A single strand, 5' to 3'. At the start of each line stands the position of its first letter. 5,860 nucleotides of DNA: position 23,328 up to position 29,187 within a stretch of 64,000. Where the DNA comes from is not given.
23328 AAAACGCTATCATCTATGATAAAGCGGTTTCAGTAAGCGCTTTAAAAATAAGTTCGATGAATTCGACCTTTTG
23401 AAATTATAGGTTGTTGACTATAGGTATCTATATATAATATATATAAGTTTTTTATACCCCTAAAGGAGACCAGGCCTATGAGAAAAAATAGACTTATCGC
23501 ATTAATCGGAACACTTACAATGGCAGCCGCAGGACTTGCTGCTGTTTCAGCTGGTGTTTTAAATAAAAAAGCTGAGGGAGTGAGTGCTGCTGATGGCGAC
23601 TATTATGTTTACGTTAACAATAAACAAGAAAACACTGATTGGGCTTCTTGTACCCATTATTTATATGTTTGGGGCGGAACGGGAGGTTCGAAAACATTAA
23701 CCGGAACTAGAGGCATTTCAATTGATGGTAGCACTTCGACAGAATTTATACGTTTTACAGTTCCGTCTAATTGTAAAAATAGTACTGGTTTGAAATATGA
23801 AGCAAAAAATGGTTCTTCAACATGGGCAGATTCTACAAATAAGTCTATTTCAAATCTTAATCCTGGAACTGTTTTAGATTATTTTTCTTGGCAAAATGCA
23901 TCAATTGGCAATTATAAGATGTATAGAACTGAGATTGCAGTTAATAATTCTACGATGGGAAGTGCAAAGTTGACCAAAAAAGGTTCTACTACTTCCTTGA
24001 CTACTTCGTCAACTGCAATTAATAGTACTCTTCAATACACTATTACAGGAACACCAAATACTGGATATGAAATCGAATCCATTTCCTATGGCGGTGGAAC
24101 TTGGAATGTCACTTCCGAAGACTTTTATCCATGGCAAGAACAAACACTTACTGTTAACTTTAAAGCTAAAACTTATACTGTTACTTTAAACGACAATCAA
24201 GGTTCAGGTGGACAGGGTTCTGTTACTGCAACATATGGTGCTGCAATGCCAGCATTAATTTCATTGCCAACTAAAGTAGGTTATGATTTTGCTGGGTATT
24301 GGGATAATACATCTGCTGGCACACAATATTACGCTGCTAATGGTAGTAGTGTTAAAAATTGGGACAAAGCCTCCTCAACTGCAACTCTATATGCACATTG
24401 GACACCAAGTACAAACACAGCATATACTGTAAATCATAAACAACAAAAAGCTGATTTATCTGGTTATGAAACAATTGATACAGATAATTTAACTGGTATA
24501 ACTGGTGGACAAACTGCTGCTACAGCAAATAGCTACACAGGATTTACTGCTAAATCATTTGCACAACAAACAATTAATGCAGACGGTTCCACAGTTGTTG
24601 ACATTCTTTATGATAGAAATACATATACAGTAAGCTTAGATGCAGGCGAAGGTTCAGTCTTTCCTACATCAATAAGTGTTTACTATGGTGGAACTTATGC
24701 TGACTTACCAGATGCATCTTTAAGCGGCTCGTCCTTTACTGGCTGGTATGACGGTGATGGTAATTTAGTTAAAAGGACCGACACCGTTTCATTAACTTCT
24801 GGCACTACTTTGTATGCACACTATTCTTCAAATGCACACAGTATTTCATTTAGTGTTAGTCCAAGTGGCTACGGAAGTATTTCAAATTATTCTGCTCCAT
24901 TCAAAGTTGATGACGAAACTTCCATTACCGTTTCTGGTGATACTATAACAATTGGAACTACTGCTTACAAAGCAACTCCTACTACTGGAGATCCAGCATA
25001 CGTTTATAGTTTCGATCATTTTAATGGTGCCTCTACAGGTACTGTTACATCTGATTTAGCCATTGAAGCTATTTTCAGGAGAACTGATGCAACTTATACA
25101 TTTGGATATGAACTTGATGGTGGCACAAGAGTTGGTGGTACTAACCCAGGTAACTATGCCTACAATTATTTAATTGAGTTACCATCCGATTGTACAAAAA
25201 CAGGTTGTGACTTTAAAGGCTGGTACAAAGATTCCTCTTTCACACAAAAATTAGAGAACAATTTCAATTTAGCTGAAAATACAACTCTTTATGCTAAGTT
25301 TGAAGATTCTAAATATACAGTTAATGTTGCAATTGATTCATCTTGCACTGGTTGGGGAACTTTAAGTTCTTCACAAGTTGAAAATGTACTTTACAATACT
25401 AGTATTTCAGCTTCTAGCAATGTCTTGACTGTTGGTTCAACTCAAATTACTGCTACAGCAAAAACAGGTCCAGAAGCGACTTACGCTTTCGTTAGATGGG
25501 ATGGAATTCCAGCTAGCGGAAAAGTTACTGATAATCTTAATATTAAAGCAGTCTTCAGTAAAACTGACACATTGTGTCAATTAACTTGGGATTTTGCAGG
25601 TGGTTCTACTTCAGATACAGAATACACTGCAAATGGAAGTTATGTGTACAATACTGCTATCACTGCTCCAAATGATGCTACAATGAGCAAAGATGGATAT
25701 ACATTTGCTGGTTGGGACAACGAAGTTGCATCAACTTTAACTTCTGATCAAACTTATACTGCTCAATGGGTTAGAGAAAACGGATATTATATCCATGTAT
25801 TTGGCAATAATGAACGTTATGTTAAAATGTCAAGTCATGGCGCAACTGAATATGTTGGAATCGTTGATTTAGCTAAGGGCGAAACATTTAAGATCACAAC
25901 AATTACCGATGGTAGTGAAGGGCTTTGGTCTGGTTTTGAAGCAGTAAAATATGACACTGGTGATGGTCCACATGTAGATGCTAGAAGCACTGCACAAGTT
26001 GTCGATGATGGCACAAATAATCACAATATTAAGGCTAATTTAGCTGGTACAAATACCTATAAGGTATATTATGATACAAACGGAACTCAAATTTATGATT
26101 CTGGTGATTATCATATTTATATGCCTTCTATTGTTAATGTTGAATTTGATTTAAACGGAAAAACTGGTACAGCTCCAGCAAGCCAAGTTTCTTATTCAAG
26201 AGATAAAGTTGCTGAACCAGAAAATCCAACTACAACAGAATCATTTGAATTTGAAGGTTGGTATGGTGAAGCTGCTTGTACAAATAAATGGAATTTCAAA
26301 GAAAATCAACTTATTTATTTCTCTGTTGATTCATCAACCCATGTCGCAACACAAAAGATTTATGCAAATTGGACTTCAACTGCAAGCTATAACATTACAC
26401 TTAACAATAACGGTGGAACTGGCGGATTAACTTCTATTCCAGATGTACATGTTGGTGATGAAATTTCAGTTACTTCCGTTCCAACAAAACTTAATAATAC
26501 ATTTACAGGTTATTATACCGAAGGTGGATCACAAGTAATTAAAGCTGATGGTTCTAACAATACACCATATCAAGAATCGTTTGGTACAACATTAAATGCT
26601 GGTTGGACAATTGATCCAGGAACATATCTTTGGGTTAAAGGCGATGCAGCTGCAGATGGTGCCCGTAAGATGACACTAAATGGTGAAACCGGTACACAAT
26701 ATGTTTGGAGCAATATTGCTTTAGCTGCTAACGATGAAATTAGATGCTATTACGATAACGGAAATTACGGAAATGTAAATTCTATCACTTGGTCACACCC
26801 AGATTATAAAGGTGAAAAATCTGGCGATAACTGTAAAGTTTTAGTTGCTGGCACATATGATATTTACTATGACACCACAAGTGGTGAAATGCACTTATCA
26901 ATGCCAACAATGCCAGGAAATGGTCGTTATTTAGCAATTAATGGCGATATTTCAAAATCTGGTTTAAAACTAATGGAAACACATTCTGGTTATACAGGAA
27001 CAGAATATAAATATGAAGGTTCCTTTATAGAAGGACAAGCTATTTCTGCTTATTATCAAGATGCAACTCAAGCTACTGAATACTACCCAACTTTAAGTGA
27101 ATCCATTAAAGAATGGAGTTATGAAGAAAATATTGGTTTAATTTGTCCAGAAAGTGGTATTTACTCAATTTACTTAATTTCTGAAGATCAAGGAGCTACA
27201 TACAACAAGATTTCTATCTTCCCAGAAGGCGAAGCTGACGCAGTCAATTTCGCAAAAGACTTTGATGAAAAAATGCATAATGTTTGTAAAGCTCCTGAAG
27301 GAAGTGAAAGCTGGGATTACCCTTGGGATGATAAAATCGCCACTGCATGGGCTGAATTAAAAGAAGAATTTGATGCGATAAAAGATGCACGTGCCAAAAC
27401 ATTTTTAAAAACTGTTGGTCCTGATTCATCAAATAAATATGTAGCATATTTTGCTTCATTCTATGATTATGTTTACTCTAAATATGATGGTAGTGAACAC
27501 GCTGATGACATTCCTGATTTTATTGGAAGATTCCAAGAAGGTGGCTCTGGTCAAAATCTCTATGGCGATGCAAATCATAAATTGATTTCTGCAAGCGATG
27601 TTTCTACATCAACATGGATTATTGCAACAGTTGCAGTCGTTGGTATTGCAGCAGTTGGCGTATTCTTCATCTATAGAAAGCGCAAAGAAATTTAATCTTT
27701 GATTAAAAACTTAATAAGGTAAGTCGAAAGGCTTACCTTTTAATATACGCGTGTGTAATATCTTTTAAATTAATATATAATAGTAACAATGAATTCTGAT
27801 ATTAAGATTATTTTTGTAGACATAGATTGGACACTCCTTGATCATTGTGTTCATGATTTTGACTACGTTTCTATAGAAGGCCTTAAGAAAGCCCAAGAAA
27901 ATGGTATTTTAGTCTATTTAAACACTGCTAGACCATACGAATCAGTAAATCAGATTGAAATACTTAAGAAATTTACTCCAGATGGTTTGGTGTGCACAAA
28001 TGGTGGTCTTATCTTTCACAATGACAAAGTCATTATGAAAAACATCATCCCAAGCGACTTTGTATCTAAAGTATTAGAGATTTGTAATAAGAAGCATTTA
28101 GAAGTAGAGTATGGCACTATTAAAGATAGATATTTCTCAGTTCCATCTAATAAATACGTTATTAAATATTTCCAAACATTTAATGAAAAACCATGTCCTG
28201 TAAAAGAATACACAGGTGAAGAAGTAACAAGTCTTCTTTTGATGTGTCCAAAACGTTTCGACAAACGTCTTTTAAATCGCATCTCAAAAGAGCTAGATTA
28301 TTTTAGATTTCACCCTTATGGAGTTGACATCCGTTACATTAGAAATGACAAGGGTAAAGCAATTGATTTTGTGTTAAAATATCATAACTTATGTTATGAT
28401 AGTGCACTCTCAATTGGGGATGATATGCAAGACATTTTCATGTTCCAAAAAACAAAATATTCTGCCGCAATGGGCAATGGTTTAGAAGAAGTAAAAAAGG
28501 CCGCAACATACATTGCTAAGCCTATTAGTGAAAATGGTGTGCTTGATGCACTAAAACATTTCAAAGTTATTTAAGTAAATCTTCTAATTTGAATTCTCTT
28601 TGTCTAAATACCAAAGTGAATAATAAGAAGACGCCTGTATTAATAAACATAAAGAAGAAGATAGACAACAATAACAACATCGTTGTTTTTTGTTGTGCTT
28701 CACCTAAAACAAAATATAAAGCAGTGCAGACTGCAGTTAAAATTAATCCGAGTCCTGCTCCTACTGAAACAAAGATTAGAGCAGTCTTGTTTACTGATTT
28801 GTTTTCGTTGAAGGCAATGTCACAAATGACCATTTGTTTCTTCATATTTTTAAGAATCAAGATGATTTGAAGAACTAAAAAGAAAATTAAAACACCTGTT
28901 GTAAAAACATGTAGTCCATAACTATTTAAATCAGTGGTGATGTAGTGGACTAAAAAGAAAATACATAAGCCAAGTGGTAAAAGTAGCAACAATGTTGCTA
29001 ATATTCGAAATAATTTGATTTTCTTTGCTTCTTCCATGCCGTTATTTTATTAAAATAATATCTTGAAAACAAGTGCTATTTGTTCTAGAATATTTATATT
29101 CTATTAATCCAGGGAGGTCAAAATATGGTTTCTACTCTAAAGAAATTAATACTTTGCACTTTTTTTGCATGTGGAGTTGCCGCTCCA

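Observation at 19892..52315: ~32-kb lipoprotein-based starch utilisation locus: a Sus/amylosome analogue without dockerins or TonB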

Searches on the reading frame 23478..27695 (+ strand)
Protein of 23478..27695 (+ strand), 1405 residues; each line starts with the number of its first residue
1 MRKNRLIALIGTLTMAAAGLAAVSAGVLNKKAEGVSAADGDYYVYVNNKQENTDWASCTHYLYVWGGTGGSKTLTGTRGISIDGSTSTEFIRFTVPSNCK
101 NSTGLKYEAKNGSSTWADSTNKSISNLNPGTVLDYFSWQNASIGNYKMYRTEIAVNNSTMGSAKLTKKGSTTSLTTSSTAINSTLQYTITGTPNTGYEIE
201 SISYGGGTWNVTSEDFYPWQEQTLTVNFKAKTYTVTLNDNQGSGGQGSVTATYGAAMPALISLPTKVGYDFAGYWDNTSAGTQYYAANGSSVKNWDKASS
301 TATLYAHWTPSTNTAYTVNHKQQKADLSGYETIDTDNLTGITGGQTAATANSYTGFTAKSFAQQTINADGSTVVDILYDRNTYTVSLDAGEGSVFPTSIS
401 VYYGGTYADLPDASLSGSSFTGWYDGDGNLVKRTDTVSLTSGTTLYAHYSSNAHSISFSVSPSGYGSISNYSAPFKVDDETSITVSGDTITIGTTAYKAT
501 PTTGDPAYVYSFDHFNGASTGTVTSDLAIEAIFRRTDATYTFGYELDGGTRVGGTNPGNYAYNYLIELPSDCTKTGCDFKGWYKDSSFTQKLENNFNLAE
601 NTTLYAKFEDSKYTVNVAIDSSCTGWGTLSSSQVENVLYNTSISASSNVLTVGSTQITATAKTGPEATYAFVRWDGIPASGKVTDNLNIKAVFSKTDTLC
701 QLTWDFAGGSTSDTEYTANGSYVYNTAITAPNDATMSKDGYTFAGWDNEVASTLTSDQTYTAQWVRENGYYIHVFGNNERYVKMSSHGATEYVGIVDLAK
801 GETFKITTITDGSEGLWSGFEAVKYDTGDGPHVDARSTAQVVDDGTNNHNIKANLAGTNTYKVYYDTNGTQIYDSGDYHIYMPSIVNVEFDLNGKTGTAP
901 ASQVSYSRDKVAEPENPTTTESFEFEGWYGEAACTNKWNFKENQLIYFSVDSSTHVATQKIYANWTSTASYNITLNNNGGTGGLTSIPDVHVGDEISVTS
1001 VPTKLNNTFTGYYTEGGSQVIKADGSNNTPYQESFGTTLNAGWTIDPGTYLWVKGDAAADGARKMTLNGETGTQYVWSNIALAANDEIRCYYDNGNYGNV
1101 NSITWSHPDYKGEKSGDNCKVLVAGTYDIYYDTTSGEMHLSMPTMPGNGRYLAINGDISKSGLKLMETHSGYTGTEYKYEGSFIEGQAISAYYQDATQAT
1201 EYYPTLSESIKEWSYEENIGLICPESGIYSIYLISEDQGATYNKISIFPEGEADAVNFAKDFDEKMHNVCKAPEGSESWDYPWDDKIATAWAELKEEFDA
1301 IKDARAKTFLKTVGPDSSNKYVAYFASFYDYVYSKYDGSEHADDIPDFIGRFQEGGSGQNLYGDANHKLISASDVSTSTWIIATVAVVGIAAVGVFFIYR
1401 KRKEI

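Call 4: search_protein_families(library=pfam, proteins=[window:23478-27695:+], max_evalue=0.01)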
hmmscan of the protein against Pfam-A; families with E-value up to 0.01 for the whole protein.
window:23478-27695:+ (1405 aa): 1 family
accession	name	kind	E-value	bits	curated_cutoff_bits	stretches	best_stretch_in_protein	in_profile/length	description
PF09479.16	Flg_new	-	1.1e-44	150.9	27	6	540-607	1-65/65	Listeria-Bacteroides repeat domain (List_Bact_rpt)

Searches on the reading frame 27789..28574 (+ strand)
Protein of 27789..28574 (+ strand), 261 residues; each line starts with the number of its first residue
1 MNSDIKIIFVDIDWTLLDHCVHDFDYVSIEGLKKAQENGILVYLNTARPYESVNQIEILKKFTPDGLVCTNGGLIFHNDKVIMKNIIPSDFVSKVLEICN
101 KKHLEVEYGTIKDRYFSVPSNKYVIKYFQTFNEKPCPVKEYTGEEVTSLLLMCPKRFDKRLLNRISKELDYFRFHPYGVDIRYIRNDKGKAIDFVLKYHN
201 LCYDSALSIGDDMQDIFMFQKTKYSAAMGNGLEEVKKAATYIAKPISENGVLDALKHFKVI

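Call 4: search_protein_families(library=pfam, proteins=[window:27789-28574:+], max_evalue=0.01)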
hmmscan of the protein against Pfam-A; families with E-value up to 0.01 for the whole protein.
window:27789-28574:+ (261 aa): 2 families
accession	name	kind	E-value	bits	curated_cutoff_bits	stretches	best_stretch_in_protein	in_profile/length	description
PF08282.18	Hydrolase_3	-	3.6e-43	148.6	20.9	1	8-255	1-255/255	haloacid dehalogenase-like hydrolase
PF05116.19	S6PP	-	2.8e-10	40.7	20.3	1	179-259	157-246/247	Sucrose-6F-phosphate phosphohydrolase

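Call 63: search_protein_families(library=ncbifam, proteins=[window:27789-28574:+], max_evalue=0.00001)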
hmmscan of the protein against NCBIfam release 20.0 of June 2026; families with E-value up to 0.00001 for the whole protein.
window:27789-28574:+ (261 aa): 10 families
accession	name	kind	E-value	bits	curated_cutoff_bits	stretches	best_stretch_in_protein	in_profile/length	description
TIGR00099.1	Cof-subfamily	subfamily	6.9e-41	140.5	137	1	7-255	1-256/256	Cof-type HAD-IIB family hydrolase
NF045966.1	YcsE_rel_Pase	equivalog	1.7e-23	83.5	220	1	5-261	2-265/265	YcsE-related riboflavin metabolism phosphatase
TIGR01487.1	Pglycolate_arch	equivalog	2.4e-19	70.1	122.75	2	177-254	137-214/215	phosphoglycolate phosphatase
TIGR01482.1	SPP-subfamily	subfamily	5e-19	68.8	107.15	1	8-256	1-222/225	sucrose-phosphate phosphatase subfamily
NF002245.0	PRK01158.1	equivalog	1.4e-18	67.1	198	1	177-259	147-229/233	phosphoglycolate phosphatase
NF007806.0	PRK10513.1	equivalog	5.7e-17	62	273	1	5-258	3-267/270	sugar-phosphatase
TIGR01484.1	HAD-SF-IIB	subfamily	9e-15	55.3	41.8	1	7-228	1-221/221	HAD-IIB family hydrolase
NF007821.0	PRK10530.1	equivalog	1.7e-12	47.1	274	1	179-255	191-267/272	pyridoxal phosphatase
TIGR02461.1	osmo_MPG_phos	equivalog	2.8e-08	34.1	244.35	1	7-223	1-221/227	mannosyl-3-phosphoglycerate phosphatase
TIGR01486.1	HAD-SF-IIB-MPGP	subfamily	6e-08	32.3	164.75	1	7-229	1-221/257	mannosyl-3-phosphoglycerate phosphatase family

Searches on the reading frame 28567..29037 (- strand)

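Call 18: search_protein_families(library=pfam, proteins=[window:28567-29037:-], max_evalue=0.001)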
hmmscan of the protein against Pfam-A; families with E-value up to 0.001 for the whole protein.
window:28567-29037:- (156 aa): 1 family
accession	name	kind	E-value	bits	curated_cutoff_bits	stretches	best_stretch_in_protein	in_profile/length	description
PF14093.11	DUF4271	-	0.00042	20.7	29.7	1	3-147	43-181/206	Domain of unknown function (DUF4271)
